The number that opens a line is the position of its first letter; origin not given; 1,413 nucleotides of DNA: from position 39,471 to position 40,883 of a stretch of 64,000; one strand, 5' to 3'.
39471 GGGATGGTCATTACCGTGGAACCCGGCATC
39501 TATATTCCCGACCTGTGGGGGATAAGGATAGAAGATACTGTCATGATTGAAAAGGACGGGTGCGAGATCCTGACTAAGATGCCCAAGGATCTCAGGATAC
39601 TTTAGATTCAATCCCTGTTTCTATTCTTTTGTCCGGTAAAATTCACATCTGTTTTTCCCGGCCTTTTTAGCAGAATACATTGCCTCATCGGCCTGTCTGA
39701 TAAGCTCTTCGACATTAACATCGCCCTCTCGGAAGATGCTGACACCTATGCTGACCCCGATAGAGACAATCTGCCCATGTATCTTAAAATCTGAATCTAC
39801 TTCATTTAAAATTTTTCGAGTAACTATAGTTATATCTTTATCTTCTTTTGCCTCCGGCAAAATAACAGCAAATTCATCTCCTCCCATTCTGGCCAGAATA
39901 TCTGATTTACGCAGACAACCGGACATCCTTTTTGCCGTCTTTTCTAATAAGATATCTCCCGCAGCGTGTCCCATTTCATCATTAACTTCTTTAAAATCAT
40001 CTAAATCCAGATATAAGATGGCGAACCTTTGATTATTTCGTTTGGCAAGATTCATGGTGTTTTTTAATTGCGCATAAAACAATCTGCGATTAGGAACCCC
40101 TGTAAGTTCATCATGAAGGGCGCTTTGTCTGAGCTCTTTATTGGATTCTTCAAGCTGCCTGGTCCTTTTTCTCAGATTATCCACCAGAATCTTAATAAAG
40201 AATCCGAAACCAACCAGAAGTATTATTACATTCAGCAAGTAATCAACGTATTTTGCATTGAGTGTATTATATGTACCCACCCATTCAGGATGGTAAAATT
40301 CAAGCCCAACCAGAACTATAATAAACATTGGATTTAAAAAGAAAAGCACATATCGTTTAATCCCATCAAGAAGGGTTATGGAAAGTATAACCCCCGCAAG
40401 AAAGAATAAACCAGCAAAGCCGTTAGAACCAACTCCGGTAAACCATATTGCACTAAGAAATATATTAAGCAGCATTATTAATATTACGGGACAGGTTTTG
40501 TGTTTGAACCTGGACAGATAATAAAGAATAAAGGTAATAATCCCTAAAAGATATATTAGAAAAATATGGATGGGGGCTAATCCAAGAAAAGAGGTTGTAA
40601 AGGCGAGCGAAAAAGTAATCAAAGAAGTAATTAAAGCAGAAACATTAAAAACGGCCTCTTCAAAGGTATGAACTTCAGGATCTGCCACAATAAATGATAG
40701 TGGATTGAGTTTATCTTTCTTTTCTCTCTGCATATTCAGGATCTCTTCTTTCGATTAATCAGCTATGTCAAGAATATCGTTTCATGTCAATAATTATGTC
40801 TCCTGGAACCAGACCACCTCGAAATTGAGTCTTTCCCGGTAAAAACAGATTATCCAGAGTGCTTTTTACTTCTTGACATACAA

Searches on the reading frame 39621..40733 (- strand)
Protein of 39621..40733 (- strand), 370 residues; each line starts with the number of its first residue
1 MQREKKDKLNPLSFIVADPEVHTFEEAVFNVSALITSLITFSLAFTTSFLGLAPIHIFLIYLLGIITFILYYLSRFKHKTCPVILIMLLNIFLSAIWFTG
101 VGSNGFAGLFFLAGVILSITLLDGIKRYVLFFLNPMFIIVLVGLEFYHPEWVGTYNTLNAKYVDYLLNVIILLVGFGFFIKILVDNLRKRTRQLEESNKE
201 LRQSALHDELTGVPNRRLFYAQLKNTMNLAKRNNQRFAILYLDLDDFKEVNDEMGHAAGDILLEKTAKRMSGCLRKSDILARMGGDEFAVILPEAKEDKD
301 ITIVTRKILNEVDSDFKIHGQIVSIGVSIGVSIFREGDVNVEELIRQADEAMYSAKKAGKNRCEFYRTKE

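Call 79: search_protein_families(library=pfam, proteins=[window:39621-40733:-], max_evalue=0.0001)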
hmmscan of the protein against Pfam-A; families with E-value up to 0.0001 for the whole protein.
window:39621-40733:- (370 aa): 1 family
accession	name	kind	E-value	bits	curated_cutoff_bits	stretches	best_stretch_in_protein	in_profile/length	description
PF00990.26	GGDEF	-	6.6e-50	169.5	23.8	1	205-362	1-161/161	Diguanylate cyclase, GGDEF domain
